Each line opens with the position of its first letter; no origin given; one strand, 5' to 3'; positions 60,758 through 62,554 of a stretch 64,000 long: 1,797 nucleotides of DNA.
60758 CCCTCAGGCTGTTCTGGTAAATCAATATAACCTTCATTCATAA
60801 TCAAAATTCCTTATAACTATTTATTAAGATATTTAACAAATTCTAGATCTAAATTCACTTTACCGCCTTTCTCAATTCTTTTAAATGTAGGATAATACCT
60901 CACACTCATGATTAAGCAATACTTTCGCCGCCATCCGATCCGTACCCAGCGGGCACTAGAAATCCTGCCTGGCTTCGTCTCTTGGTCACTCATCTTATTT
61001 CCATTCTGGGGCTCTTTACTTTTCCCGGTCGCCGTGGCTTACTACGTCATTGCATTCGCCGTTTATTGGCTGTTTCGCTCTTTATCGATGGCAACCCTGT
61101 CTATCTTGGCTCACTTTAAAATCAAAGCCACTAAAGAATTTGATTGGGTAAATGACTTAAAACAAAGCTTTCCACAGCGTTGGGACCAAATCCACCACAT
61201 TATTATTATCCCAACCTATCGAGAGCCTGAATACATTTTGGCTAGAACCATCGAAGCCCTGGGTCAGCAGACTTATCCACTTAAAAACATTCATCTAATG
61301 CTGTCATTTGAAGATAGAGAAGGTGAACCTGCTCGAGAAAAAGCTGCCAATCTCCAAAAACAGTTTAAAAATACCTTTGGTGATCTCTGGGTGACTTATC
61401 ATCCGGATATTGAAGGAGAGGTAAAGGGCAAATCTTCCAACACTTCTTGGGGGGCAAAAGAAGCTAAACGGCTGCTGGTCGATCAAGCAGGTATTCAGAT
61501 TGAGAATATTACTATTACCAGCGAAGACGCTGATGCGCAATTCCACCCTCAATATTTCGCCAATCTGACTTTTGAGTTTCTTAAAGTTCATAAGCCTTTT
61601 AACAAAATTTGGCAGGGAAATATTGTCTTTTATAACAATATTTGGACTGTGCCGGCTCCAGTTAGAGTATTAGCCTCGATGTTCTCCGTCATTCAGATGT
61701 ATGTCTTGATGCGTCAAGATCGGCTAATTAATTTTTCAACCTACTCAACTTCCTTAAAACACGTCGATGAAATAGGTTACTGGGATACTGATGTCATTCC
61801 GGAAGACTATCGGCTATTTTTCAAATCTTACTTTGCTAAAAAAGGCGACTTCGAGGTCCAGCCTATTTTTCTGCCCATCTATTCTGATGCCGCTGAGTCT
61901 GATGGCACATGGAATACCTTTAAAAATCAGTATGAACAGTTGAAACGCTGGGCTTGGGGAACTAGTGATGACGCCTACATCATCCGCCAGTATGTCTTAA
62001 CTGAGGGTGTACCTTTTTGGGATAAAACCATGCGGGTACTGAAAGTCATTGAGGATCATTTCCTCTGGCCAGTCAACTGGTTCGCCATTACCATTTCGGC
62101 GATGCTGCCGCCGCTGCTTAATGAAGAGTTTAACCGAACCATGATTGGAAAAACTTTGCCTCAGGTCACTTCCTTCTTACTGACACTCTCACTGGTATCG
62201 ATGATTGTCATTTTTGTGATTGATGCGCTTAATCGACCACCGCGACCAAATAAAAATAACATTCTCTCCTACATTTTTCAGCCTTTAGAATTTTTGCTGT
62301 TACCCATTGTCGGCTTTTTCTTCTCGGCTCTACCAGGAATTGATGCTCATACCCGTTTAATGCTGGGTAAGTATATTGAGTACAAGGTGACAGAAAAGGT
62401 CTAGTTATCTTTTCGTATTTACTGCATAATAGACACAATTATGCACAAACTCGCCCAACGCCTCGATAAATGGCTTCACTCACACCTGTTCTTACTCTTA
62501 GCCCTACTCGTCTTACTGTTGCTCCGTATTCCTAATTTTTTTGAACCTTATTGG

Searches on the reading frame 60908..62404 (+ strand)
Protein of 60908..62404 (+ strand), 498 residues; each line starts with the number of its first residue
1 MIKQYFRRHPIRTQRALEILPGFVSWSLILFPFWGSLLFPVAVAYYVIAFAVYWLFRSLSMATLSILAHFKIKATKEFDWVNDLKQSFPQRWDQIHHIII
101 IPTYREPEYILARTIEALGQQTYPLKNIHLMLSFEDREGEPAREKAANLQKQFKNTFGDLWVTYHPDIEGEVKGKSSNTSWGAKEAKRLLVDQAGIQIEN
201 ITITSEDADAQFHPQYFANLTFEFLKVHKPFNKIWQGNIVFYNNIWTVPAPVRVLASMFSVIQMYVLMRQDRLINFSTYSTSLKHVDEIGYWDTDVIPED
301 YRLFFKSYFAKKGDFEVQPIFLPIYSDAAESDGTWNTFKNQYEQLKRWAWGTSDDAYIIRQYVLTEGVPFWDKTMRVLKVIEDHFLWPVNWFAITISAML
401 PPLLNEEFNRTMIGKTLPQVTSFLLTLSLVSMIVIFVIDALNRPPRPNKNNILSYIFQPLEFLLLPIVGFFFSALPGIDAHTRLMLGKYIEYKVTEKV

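Call 78: find_encoding_contigs(protein=window:60908-62404:+, flank=10000, max_places=2)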
Protein window:60908-62404:+ (498 aa): 3 contigs read that carry it; 2 places shown.
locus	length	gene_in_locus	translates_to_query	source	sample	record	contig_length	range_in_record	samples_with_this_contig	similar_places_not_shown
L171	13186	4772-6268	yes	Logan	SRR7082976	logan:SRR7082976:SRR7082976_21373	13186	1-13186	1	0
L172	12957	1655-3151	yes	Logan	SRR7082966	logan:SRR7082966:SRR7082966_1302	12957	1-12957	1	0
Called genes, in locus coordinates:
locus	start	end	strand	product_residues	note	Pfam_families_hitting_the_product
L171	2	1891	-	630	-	?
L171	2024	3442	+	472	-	PF00133:tRNA-synt_1, PF01406:tRNA-synt_1e (weak), PF09334:tRNA-synt_1g, PF00133:tRNA-synt_1, PF01406:tRNA-synt_1e (weak)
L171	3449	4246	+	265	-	PF01026:TatD_DNase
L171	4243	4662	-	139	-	-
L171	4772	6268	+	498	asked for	PF13632:Glyco_trans_2_3 (weak)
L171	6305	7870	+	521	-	-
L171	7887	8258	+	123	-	-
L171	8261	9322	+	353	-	PF00953:Glycos_transf_4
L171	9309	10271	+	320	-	PF01040:UbiA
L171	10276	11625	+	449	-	PF02366:PMT, PF13231:PMT_2, PF16192:PMT_4TMC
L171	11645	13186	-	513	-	?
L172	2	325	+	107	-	?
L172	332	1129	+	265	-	PF01026:TatD_DNase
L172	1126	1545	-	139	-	-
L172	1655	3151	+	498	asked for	PF13632:Glyco_trans_2_3 (weak)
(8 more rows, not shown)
